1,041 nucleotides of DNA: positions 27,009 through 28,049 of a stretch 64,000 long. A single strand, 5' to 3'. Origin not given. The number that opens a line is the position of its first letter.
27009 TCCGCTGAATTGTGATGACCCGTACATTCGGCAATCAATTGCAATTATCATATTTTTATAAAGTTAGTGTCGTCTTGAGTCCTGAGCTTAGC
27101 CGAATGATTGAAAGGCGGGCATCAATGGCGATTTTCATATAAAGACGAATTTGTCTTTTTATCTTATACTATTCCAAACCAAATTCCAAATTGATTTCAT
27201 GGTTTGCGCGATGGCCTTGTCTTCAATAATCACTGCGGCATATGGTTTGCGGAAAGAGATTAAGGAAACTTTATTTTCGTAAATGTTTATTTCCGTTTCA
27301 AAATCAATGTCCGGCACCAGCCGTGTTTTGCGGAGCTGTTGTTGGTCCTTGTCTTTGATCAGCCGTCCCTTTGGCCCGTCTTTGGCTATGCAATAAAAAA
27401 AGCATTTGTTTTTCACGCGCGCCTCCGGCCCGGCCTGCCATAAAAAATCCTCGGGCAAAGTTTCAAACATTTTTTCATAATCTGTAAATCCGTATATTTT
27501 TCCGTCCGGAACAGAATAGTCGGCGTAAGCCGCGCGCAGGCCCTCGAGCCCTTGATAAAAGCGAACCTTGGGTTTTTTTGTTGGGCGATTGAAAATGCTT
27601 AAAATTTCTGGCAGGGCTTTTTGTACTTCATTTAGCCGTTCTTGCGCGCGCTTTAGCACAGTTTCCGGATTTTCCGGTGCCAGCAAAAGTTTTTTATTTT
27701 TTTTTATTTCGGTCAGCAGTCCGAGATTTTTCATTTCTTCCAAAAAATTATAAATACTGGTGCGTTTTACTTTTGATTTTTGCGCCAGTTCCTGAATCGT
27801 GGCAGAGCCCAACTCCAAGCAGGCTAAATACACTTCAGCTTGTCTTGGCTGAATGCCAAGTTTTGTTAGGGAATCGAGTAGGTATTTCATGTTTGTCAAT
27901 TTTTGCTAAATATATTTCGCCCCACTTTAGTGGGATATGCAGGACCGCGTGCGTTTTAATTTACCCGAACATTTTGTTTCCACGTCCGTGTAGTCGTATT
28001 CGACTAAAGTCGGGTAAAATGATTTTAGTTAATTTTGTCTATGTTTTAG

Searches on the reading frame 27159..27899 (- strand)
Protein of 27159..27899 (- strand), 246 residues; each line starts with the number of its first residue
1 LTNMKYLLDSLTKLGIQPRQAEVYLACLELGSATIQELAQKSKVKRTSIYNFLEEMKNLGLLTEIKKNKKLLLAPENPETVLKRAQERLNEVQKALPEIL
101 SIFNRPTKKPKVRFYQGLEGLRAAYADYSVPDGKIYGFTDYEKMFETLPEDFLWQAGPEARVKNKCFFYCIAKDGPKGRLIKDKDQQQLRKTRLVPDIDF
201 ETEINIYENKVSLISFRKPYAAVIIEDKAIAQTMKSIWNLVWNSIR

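Call 5: search_protein_families(library=pfam, proteins=[window:27159-27899:-], max_evalue=0.01)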
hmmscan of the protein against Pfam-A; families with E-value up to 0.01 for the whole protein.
window:27159-27899:- (246 aa): 2 families
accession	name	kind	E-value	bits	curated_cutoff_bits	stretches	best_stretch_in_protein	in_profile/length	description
PF01978.25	TrmB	-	4.1e-13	49.4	25.6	1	11-71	1-61/68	Sugar-specific transcriptional regulator TrmB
PF13551.12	HTH_29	-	0.0049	17.4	28.1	1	21-66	2-47/64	Winged helix-turn helix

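Call 6: search_protein_families(library=ncbifam, proteins=[window:27159-27899:-], max_evalue=0.01)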
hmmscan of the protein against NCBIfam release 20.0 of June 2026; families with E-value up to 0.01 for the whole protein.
window:27159-27899:- (246 aa): 7 families
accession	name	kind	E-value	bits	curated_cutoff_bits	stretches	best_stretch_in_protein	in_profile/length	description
NF047390.1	TransRegTrmBL1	equivalog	1e-07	31.2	650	1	7-96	6-98/341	HTH-type sugar sensing transcriptional regulator TrmBL1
NF040851.1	tran_reg_TrmB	equivalog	6.3e-06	25.6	600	1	7-113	7-112/338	HTH-type sugar-sensing transcriptional regulator TrmB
NF047392.1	TransRegTrmBHalo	equivalog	0.00019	20.5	500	1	20-98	22-99/349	HTH-type sugar sensing transcriptional regulator TrmB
NF040939.2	trans_reg_lrs14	equivalog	0.00081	19.4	90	1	17-70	20-74/103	Lrs14 family HTH-type transcriptional regulator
NF053606.1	Sta1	subfamily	0.0016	18.5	80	1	15-70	17-72/100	Sta1 family transcriptional regulator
NF011671.1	PRK15090.1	equivalog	0.0061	15.8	275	1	29-73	25-69/256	DNA-binding transcriptional regulator KdgR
TIGR01884.1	cas_HTH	subfamily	0.0064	15.9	60.2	0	17-70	141-195/202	CRISPR-associated CARF protein Csa3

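Call 21: find_related_loci(query=A1, collection=genome_contigs, flank=10000)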
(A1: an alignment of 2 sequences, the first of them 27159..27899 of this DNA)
Query A1 (246 aa) in genome_contigs; peptide patterns used: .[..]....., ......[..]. (x = any residue, [..] = any of these).
563 stretches matched a pattern; 10 encode a relative of the query (tblastn E <= 1e-3); 10 distinct loci.
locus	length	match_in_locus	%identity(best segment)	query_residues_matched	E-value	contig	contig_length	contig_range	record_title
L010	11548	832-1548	75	7-246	2e-123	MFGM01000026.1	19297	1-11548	MAG: Candidatus Falkowbacteria bacterium RIFOXYC2_FULL_48_21 rifoxyc2_full_scaffold_2046, whole genome shotgun sequence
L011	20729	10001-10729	72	4-246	2e-122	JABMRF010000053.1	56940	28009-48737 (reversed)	MAG: Candidatus Kuenenbacteria bacterium isolate bin.190 k141_5918696, whole genome shotgun sequence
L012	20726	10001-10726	74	2-244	1e-120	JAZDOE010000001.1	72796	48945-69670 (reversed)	MAG: Candidatus Falkowbacteria bacterium isolate MEGAHIT-group-0.750 k141_4304530, whole genome shotgun sequence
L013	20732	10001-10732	69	2-246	4e-116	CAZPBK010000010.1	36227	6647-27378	MAG TPA_asm: uncultured Gammaproteobacteria bacterium isolate binchicken_co13_472 genome assembly, contig: NODE_1277_len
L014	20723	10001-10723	57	4-245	6e-91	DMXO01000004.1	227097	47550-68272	MAG TPA_asm: Candidatus Magasanikbacteria bacterium isolate UBA11699 contig_128, whole genome shotgun sequence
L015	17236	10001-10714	56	5-243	8e-89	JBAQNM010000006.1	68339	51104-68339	MAG: Candidatus Moraniibacteriota bacterium isolate MFD12002_ilm_asm_bin53 k127_97662, whole genome shotgun sequence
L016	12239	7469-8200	73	2-245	4e-125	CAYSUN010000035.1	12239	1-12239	MAG TPA_asm: uncultured Gammaproteobacteria bacterium isolate SRP178699_co2_536 genome assembly, contig: NODE_4786_lengt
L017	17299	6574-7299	55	3-243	2e-88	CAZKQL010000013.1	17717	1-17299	MAG TPA_asm: uncultured Gammaproteobacteria bacterium isolate SRP090828_co3_39 genome assembly, contig: NODE_523_length_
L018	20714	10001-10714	55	8-246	2e-84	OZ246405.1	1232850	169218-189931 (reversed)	MAG: uncultured Gammaproteobacteria bacterium isolate ERP019367_co1_70 genome assembly, chromosome: 1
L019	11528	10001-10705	47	7-242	3e-71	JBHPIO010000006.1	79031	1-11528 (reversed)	Patescibacteria group bacterium isolate SAG AM-312-G21 AM-312-G21_NODE_6, whole genome shotgun sequence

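Call 100: search_protein_families(library=padloc, proteins=[window:27159-27899:-], max_evalue=0.001)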
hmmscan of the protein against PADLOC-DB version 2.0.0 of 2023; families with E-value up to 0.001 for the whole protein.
window:27159-27899:- (246 aa): 4 families
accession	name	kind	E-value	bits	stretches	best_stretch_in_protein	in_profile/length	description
PDLC01849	CARF3--CARF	-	2e-05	22.4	1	15-67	135-185/197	-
PDLC01850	CARF3--CARF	-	0.00034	18.5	1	23-74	150-201/209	-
PDLC01044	Csa3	-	0.00053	17.9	1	12-67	130-182/194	Type I-A associated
PDLC01434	CasR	-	0.0006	17.7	0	19-71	129-180/191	"CAS-I,CAS-II,CAS-III,CAS-IV,CAS-V,CAS-VI; associated_signaling"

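Call 113: search_protein_families(library=pfam, proteins=[L012:8588-8797:+, L012:8807-9046:+, L012:8040-8444:-, L012:9347-9778:-, L013:6306-6893:-, L013:6869-7357:-, L013:7370-8146:-, L013:9095-9526:-, L016:1305-2144:+, L016:2345-2650:+], max_evalue=0.01)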
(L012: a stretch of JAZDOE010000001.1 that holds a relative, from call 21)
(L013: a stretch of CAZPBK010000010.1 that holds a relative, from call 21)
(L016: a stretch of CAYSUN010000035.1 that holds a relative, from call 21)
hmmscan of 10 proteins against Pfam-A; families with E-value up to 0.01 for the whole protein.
L012:8588-8797:+ (69 aa): 1 family
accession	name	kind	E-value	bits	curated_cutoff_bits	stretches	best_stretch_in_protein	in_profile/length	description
PF02604.26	PhdYeFM_antitox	-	1.2e-06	28.6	29.8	1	1-41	1-42/74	Antitoxin Phd_YefM, type II toxin-antitoxin system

L012:8807-9046:+ (79 aa): 0 families

L012:8040-8444:- (134 aa): 21 families
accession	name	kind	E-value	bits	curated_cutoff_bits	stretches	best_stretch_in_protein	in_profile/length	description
PF07889.17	DUF1664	-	1e-05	26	34.6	1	8-89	43-121/124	Protein of unknown function (DUF1664)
PF14942.11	Muted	-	0.00016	22.4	26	1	31-127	43-138/146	Organelle biogenesis, Muted-like protein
PF16574.10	CEP209_CC5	-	0.0003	21.3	25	1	15-96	33-109/128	Coiled-coil region of centrosome protein CE290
PF10779.14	XhlA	-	0.00051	20.6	34.7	0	52-95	1-44/67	Haemolysin XhlA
PF19111.5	DUF5798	-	0.00053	20.6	27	0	10-54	12-56/89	Family of unknown function (DUF5798)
PF06419.17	COG6_N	-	0.00072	20.1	27.4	0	42-91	34-83/114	Conserved oligomeric complex COG6, N-terminal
PF17072.10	Spike_torovirin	-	0.00078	18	35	1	38-131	874-964/1272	Torovirinae spike glycoprotein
PF06009.19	Laminin_II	-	0.0009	19.7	33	0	33-91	9-67/138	Laminin Domain II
PF09763.15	Sec3_CC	-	0.0011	19.2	27.1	0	15-75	12-69/133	Exocyst complex component Sec3, coiled-coil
PF17097.10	Kre28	-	0.0015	18.1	27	1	26-78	116-169/365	Spindle pole body component Kre28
PF06160.17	EzrA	-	0.0021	16.8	39.6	1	38-122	98-182/557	Septation ring formation regulator, EzrA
PF06818.20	Fez1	-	0.0024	18.8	34.4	0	7-92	60-145/199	Fez1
PF15905.10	HMMR_N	-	0.004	17.1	30.1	1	9-130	188-305/330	Hyaluronan mediated motility receptor N-terminal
PF05667.16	CCDC22_CC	-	0.004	16.8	39.2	1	32-124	203-294/477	CCDC22 protein coiled-coil region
PF16809.10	NleF_casp_inhib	-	0.0042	17.6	24.1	0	3-76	8-84/145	NleF caspase inhibitor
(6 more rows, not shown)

L012:9347-9778:- (143 aa): 0 families

L013:6306-6893:- (195 aa): 0 families

L013:6869-7357:- (162 aa): 0 families

L013:7370-8146:- (258 aa): 0 families

L013:9095-9526:- (143 aa): 0 families

L016:1305-2144:+ (279 aa): 0 families

L016:2345-2650:+ (101 aa): 0 families
